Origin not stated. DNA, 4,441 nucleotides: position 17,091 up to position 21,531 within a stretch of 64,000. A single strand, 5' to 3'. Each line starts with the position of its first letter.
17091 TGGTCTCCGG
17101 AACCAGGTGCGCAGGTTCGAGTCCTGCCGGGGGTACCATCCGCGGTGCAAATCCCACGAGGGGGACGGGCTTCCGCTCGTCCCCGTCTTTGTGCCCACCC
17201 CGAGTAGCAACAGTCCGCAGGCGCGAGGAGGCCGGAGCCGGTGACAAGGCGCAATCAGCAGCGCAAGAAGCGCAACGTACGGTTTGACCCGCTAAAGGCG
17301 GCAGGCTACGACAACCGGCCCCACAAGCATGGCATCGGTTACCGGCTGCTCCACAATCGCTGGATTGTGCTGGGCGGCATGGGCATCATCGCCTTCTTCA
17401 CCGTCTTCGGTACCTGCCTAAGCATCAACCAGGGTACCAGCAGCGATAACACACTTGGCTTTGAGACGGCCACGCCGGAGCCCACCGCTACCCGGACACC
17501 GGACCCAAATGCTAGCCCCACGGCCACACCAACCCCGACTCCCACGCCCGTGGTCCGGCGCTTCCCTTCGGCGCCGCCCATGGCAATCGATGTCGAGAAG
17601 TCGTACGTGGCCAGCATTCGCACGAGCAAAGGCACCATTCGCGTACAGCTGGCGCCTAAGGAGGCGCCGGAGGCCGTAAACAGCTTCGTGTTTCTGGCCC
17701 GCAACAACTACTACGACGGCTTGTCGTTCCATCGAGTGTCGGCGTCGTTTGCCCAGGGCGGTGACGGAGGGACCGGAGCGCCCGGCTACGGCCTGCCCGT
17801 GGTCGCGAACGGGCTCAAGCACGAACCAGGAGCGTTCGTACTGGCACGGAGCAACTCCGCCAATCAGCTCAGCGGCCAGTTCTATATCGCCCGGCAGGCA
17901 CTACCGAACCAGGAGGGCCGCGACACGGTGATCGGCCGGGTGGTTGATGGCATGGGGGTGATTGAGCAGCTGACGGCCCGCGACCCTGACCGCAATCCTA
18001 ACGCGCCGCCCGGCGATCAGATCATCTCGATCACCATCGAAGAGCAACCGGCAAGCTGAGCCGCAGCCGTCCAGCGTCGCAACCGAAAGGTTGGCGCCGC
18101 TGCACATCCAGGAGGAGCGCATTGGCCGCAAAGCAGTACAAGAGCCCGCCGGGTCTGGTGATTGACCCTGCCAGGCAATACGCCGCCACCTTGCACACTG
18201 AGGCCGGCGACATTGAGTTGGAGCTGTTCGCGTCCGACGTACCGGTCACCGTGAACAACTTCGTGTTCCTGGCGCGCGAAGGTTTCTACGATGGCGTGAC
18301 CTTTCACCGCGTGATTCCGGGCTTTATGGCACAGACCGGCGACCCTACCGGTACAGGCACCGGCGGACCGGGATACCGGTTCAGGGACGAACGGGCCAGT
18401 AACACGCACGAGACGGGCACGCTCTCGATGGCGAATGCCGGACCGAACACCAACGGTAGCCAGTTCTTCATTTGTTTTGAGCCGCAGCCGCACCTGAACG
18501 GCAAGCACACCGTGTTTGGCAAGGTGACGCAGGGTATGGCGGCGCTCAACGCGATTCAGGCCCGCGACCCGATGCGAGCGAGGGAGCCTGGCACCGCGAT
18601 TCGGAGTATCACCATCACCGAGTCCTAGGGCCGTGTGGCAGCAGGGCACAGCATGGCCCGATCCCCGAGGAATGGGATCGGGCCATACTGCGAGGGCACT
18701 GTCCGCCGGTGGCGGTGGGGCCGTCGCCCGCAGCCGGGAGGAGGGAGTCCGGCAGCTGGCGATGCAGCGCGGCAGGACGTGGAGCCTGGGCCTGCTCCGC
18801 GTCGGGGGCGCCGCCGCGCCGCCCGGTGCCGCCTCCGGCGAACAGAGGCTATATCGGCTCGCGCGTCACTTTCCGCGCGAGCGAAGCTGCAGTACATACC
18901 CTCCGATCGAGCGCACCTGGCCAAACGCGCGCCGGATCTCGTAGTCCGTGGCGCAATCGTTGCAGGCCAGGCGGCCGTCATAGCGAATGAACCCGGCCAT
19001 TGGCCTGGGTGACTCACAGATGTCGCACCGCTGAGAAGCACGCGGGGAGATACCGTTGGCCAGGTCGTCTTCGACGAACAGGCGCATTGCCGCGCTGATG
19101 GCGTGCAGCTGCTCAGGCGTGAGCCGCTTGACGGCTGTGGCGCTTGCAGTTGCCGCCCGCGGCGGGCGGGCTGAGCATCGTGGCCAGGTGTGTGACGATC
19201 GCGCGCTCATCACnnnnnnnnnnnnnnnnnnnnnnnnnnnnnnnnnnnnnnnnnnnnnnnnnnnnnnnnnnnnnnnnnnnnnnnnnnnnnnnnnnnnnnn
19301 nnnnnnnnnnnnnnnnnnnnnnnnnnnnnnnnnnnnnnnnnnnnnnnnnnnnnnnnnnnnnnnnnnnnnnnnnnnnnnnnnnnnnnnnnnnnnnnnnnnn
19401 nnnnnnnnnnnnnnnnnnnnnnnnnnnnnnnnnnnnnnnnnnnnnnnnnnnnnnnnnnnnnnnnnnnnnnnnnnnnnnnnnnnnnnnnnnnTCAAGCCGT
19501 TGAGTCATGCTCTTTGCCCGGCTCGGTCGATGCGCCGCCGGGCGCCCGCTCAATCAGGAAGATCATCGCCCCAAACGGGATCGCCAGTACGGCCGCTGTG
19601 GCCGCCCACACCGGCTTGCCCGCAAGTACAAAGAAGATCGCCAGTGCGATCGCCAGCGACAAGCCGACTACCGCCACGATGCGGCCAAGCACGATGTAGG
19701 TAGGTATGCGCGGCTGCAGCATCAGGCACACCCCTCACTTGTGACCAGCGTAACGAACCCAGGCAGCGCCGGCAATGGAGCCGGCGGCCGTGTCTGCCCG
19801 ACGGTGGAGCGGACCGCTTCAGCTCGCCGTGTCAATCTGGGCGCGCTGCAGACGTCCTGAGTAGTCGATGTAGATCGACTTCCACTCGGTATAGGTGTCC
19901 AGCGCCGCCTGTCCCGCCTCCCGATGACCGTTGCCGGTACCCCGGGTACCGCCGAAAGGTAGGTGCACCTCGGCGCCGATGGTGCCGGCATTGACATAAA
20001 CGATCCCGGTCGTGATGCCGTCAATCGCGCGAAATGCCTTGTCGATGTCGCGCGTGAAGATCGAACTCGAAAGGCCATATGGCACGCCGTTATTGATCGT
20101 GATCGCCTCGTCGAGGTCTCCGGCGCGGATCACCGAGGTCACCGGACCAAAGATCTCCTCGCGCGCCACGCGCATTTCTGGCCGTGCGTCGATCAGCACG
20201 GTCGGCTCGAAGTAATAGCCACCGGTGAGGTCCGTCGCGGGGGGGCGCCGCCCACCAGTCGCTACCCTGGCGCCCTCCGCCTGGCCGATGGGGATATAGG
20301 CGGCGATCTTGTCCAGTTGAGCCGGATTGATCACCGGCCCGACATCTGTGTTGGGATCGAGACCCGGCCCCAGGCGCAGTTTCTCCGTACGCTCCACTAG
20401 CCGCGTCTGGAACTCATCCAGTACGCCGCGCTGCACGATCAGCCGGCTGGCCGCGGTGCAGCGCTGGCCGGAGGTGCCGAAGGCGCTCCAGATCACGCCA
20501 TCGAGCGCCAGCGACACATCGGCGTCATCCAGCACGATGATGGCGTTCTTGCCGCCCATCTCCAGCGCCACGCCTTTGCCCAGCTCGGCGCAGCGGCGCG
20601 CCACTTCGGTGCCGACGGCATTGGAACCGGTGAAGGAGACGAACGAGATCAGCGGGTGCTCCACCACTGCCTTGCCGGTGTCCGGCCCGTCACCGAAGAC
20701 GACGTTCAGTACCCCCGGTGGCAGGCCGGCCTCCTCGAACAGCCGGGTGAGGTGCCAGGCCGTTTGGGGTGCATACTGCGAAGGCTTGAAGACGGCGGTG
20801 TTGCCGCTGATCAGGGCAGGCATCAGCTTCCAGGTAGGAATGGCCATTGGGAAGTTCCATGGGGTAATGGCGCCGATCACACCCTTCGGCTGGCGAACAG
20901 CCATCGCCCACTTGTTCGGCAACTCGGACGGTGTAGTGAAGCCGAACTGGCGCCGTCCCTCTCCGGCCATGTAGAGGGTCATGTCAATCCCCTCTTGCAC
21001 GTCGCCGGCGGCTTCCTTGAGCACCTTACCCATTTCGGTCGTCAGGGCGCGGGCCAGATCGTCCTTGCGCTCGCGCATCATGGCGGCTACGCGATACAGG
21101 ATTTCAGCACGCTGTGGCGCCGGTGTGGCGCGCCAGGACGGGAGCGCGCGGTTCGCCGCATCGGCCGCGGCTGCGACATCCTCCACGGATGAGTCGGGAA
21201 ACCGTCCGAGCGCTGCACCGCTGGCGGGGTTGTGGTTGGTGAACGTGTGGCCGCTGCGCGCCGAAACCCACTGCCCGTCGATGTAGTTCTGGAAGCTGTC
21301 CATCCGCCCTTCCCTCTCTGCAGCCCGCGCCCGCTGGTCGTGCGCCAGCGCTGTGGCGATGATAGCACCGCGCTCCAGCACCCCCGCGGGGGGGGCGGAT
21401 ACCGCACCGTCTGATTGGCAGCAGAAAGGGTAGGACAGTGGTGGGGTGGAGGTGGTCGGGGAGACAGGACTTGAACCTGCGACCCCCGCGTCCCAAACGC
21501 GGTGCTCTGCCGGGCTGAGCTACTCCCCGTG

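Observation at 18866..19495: c-di-AMP riboswitch controlling an uncharacterised small zinc-ribbon protein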

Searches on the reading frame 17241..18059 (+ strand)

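Call 4: search_protein_families(library=pfam, proteins=[window:17241-18059:+], max_evalue=1)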
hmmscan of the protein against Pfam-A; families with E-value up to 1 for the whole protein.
window:17241-18059:+ (272 aa): 1 family
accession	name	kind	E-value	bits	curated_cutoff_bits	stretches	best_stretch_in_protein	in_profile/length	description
PF00160.26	Pro_isomerase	-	3e-25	89.7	21.7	1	125-263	3-156/159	Cyclophilin type peptidyl-prolyl cis-trans isomerase/CLD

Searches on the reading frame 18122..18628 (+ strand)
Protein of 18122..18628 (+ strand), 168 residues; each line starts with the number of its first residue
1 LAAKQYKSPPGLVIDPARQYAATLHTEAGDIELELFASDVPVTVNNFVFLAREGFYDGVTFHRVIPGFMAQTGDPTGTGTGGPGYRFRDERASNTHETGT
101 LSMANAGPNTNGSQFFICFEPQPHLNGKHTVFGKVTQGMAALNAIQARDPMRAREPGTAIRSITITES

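Call 4: search_protein_families(library=pfam, proteins=[window:18122-18628:+], max_evalue=1)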
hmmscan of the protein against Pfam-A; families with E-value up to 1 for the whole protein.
window:18122-18628:+ (168 aa): 1 family
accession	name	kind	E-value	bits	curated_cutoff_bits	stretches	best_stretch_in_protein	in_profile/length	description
PF00160.26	Pro_isomerase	-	1.3e-48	165.6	21.7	1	23-158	3-150/159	Cyclophilin type peptidyl-prolyl cis-trans isomerase/CLD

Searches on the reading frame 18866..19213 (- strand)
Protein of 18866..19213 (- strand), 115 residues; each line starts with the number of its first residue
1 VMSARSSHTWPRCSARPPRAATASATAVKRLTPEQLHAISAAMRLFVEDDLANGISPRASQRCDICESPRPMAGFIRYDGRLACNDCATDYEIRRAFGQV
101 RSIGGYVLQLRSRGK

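Call 4: search_protein_families(library=pfam, proteins=[window:18866-19213:-], max_evalue=1)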
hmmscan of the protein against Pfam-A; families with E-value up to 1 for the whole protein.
window:18866-19213:- (115 aa): 5 families
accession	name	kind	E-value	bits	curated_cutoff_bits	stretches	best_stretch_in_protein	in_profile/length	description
PF10080.14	FtrD-like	-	0.0076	16.8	26.3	1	40-95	15-65/101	Membrane iron-sulfur containing protein FtrD-like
PF25206.1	DUF7836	-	0.0077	16.5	26.7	1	57-77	27-47/59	Domain of unknown function (DUF7836)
PF14445.12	Prok-RING_2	-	0.0085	16.7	22.4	1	62-90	9-39/56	Prokaryotic RING finger family 2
PF19901.4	DUF6374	-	0.14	12.3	25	1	24-48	24-52/59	Family of unknown function (DUF6374)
PF00641.23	Zn_ribbon_RanBP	-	0.18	11.5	27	1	59-71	17-29/30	Zn-finger in Ran binding protein and others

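Call 5: search_protein_families(library=ncbifam, proteins=[window:18866-19213:-], max_evalue=1)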
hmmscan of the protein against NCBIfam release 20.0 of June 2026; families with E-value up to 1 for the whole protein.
window:18866-19213:- (115 aa): 0 families

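Call 8: find_homologous_proteins(query=window:18866-19213:-, max_evalue=0.01)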
Query window:18866-19213:- (115 aa): 1 proteins with E <= 0.01 among 18 candidates.
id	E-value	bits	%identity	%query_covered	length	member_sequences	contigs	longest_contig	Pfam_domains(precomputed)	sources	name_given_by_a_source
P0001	1.4e-41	159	100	63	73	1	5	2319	-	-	-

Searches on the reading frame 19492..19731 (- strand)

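Call 4: search_protein_families(library=pfam, proteins=[window:19492-19731:-], max_evalue=1)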
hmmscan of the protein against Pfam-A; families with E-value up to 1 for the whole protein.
window:19492-19731:- (79 aa): 4 families
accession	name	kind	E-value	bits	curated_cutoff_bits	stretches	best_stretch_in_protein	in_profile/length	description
PF19870.4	DUF6343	-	1.9e-05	25.3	27.2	1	18-74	19-76/82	Family of unknown function (DUF6343)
PF20990.2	DUF2207_C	-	0.089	12.9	33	1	13-74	135-198/247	Predicted membrane protein (DUF2207) C-terminal domain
PF10762.14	DUF2583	-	0.12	13.3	27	1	13-63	14-62/88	Protein of unknown function (DUF2583)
PF20315.3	DUF6611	-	0.51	10.8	27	1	12-63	47-98/168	Family of unknown function (DUF6611)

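Call 5: search_protein_families(library=ncbifam, proteins=[window:19492-19731:-], max_evalue=1)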
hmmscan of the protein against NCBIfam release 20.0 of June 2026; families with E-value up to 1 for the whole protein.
window:19492-19731:- (79 aa): 4 families
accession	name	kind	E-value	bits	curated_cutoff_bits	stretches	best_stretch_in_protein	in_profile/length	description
NF007968.0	PRK10692.1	equivalog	0.052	14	108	1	13-66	14-65/91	stress-induced protein YchH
NF007986.1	PRK10714.1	equivalog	0.18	10.7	529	1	12-49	234-270/316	undecaprenyl-phosphate 4-deoxy-4-formamido-L-arabinose transferase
NF012015.1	PRK15471.1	equivalog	0.27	10.2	267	1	16-48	30-62/325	LPS O-antigen chain length determinant protein WzzB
NF043072.1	GAS_sig_Nterm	subfamily_domain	0.74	9.4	44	1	19-27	13-21/33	SpoV family signaling peptide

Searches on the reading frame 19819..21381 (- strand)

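Call 47: search_protein_families(library=pfam, proteins=[window:19819-21381:-], max_evalue=0.001)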
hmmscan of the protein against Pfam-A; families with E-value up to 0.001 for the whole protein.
window:19819-21381:- (520 aa): 1 family
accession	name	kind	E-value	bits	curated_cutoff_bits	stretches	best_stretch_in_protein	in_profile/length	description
PF00171.27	Aldedh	-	2.1e-169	564.4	23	1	38-503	1-461/461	Aldehyde dehydrogenase family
